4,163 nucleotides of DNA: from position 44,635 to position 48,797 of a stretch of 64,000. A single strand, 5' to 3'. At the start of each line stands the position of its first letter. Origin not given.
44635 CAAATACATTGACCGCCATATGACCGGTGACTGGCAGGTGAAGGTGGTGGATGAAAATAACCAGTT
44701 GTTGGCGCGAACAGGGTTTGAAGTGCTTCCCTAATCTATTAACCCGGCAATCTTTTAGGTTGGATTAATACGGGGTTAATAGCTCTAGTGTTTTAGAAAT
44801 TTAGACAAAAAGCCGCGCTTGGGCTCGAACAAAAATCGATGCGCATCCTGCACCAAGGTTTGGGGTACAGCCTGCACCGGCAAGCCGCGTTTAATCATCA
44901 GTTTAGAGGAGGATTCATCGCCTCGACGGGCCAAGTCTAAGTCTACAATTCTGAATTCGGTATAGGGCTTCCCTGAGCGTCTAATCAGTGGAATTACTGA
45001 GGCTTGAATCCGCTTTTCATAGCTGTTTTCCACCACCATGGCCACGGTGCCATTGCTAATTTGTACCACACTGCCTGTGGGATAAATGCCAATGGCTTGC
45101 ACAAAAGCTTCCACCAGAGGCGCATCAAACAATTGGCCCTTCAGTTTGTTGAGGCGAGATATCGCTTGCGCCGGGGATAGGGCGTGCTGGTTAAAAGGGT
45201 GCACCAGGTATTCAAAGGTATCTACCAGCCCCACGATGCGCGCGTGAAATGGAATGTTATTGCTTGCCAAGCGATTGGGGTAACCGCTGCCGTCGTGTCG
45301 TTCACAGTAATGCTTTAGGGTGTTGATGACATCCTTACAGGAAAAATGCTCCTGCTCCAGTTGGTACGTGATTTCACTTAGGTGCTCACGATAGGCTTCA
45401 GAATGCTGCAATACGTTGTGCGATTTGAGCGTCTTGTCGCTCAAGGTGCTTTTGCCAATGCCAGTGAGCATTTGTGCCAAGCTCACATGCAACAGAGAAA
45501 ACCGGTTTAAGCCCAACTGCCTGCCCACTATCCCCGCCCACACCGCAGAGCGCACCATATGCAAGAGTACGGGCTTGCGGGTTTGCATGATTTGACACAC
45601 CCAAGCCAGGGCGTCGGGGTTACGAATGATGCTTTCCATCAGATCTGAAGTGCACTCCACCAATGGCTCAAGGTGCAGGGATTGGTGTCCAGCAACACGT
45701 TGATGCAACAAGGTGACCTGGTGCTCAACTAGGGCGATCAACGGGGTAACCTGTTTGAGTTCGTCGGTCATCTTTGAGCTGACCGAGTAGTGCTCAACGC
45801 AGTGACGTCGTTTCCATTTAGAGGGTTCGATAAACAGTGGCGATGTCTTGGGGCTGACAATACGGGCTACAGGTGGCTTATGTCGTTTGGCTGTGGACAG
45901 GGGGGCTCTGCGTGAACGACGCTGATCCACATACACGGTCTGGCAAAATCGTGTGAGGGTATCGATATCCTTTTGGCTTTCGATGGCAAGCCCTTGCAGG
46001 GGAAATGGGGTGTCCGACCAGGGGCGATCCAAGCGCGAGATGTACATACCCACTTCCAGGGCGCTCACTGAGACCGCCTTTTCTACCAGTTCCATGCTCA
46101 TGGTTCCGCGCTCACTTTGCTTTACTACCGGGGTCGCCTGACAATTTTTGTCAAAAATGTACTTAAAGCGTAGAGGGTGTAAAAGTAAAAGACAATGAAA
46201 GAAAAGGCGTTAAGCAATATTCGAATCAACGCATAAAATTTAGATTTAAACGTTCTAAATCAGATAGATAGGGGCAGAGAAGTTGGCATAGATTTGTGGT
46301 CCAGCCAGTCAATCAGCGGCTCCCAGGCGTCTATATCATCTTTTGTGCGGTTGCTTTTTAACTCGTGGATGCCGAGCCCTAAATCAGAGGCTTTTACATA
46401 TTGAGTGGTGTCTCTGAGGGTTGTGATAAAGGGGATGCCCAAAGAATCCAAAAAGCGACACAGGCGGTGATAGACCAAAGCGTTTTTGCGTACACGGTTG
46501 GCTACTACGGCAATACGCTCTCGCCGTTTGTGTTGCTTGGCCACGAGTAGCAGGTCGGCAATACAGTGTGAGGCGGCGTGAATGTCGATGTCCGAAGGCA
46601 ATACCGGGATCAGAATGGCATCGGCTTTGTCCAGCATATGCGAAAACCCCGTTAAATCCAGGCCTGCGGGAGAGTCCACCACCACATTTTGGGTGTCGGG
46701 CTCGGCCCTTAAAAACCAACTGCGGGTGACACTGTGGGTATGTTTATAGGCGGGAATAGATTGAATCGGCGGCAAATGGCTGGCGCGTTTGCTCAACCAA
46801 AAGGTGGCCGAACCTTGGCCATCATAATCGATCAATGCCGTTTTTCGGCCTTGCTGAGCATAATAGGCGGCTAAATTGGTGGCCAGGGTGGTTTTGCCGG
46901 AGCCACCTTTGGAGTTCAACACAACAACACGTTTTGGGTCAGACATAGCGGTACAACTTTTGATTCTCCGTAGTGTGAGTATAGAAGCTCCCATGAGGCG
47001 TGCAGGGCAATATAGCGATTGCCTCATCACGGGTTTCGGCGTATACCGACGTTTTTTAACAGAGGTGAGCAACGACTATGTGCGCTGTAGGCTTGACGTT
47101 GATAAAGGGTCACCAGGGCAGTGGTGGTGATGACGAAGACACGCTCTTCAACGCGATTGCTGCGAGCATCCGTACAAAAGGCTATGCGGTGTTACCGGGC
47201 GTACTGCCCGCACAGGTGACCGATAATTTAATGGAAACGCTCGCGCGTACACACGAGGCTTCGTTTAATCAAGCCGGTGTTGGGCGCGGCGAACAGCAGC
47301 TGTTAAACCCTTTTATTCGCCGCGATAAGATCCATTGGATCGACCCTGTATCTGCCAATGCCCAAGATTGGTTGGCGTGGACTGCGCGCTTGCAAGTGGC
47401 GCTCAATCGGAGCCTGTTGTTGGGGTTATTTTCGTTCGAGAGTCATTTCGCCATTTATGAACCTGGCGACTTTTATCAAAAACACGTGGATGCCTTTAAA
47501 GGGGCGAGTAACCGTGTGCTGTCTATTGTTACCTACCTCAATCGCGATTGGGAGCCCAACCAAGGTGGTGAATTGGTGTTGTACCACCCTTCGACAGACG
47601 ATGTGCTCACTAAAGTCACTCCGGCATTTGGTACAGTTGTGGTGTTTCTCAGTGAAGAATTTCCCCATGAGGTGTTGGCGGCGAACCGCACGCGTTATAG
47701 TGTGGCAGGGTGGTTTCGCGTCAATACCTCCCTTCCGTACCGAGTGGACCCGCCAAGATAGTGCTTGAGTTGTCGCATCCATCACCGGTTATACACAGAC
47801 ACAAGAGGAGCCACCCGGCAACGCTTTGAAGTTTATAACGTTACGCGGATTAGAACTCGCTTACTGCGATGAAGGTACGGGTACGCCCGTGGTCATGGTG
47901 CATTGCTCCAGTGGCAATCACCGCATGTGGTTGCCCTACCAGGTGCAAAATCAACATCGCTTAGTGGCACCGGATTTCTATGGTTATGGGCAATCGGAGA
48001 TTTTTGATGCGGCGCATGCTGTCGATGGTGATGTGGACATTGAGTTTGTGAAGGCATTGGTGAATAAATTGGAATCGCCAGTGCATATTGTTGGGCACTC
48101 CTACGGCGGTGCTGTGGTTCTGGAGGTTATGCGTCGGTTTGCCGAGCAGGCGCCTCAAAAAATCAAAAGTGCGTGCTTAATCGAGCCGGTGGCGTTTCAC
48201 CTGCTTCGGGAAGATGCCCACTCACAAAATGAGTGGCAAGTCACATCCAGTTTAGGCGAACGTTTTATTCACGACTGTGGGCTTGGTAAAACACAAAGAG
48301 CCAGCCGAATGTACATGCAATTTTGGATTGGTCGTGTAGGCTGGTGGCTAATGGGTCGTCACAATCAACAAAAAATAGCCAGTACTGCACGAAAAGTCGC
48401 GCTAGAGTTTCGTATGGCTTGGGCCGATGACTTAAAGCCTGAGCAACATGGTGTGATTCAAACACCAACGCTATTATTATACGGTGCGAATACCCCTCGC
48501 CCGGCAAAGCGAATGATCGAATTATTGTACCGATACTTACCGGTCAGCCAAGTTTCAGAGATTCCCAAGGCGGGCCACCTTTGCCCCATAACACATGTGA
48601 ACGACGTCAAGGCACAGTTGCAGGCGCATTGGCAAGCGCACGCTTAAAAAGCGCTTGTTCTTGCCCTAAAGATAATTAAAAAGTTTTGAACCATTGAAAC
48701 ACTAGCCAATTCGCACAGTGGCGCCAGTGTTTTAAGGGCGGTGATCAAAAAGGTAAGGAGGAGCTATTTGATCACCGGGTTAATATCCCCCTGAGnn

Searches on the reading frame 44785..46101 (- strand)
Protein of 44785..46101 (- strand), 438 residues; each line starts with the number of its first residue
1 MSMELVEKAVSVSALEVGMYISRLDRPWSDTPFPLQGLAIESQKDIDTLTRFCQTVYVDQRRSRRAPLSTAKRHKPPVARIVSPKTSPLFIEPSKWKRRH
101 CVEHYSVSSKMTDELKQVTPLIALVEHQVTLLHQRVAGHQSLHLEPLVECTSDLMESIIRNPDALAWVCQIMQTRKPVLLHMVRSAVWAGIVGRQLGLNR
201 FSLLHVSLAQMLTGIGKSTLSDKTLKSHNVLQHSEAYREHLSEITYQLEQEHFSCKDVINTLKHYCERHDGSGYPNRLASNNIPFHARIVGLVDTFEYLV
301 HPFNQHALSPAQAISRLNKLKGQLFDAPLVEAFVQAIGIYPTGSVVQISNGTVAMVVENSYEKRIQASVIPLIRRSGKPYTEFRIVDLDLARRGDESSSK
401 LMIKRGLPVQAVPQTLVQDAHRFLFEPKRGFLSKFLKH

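Call 9: search_protein_families(library=pfam, proteins=[window:44785-46101:-], max_evalue=0.001)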
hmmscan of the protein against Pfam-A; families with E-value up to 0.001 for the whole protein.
window:44785-46101:- (438 aa): 2 families
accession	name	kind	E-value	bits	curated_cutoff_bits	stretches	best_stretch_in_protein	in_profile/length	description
PF13487.12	HD_5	-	1.9e-20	73.7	27.2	1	171-327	6-168/170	HD domain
PF11871.13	DUF3391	-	1.9e-19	71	27.8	1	8-137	2-126/136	Domain of unknown function (DUF3391)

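Call 10: search_protein_families(library=padloc, proteins=[window:44785-46101:-], max_evalue=0.001)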
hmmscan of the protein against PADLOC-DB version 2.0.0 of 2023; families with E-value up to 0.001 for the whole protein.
window:44785-46101:- (438 aa): 0 families

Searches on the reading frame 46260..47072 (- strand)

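Call 9: search_protein_families(library=pfam, proteins=[window:46260-47072:-], max_evalue=0.001)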
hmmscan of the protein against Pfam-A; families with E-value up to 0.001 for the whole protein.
window:46260-47072:- (270 aa): 9 families
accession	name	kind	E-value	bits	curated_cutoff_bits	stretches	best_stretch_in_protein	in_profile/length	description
PF01656.29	CbiA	-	7.9e-18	65.1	25.4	1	49-230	1-120/125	CobQ/CobB/MinD/ParA nucleotide binding domain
PF13614.12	AAA_31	-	4e-13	50.1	27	1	47-94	2-49/177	AAA domain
PF10609.15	ParA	-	2.5e-07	30.8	27.1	1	48-90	5-47/246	NUBPL iron-transfer P-loop NTPase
PF09140.17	MipZ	-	1.8e-06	27.9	20.7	1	48-101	2-56/262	ATPase MipZ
PF20720.3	nSTAND3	-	7.1e-05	23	27.2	1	39-78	9-48/155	Novel STAND NTPase 3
PF16575.11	CLP1_P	-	0.00023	21.5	26.6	1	57-88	4-36/188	mRNA cleavage and polyadenylation factor CLP1 P-loop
PF02374.21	ArsA_ATPase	-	0.00065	19.5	24.3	1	48-84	2-38/305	Anion-transporting ATPase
PF00448.28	SRP54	-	0.00075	19.6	22.7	0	49-85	3-39/196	SRP54-type protein, GTPase domain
PF25199.1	nSTAND_NTPase5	-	0.00095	19.5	34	0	40-96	34-93/145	Novel STAND NTPase 5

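Call 10: search_protein_families(library=padloc, proteins=[window:46260-47072:-], max_evalue=0.001)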
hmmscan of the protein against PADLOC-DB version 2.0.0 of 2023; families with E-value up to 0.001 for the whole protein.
window:46260-47072:- (270 aa): 3 families
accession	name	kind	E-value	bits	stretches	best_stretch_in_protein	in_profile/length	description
PDLC04559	PDC-M28B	-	0.00022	18.4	1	42-84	124-166/438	-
PDLC05079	PDC-S73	-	0.00023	18.1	1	46-82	190-226/752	-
PDLC04140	mad8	-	0.00071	17.2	0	48-93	28-70/314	mads_8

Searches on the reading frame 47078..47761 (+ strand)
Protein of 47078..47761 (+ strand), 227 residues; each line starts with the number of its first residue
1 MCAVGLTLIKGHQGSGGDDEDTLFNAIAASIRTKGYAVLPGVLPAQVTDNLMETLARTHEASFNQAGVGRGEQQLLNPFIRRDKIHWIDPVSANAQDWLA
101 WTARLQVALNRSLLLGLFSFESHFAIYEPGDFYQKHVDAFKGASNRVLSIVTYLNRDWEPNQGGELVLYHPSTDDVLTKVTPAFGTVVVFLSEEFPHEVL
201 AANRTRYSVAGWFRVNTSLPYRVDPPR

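Call 9: search_protein_families(library=pfam, proteins=[window:47078-47761:+], max_evalue=0.001)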
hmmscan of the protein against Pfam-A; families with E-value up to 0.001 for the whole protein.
window:47078-47761:+ (227 aa): 2 families
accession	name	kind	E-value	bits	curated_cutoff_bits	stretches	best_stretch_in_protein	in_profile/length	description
PF13640.12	2OG-FeII_Oxy_3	-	4.8e-23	82.4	27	1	123-214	2-98/98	2OG-Fe(II) oxygenase superfamily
PF13661.12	2OG-FeII_Oxy_4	-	5.9e-17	62.4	27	1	124-214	3-98/98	2OG-Fe(II) oxygenase superfamily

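Call 10: search_protein_families(library=padloc, proteins=[window:47078-47761:+], max_evalue=0.001)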
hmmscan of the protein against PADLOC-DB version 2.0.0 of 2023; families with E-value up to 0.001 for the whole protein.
window:47078-47761:+ (227 aa): 1 family
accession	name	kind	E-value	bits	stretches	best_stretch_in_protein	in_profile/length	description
PDLC01653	2OG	-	1e-21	75.5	1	123-214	2-81/81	"CAS-I,CAS-II,CAS-III,CAS-IV,CAS-V,CAS-VI; associated"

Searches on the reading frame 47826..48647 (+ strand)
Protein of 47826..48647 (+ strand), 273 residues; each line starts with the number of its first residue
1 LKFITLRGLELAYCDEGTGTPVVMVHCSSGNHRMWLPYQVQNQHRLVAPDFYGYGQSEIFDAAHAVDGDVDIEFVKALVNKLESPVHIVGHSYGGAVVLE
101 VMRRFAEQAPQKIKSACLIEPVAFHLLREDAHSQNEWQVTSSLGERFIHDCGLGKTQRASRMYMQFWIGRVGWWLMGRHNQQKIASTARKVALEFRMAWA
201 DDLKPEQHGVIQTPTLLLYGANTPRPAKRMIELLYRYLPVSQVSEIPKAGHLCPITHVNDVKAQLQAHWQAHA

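Call 9: search_protein_families(library=pfam, proteins=[window:47826-48647:+], max_evalue=0.001)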
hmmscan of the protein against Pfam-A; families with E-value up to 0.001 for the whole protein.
window:47826-48647:+ (273 aa): 5 families
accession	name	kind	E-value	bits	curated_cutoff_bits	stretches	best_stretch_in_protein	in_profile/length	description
PF12697.13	Abhydrolase_6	-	9.6e-19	69.3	26.3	1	22-256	1-208/217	Alpha/beta hydrolase family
PF00561.26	Abhydrolase_1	-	2.5e-15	57.2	25.8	1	21-256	2-243/245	alpha/beta hydrolase fold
PF12146.15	Hydrolase_4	-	8.5e-06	25.7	27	1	41-122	29-110/239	Serine aminopeptidase, S33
PF10230.15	LIDHydrolase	-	0.00025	21.3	27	1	71-140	68-133/262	Lipid-droplet associated hydrolase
PF06821.19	Ser_hydrolase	-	0.0005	20.5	22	1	75-131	46-101/172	Serine hydrolase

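Call 10: search_protein_families(library=padloc, proteins=[window:47826-48647:+], max_evalue=0.001)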
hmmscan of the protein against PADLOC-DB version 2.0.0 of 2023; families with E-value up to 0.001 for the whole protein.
window:47826-48647:+ (273 aa): 0 families
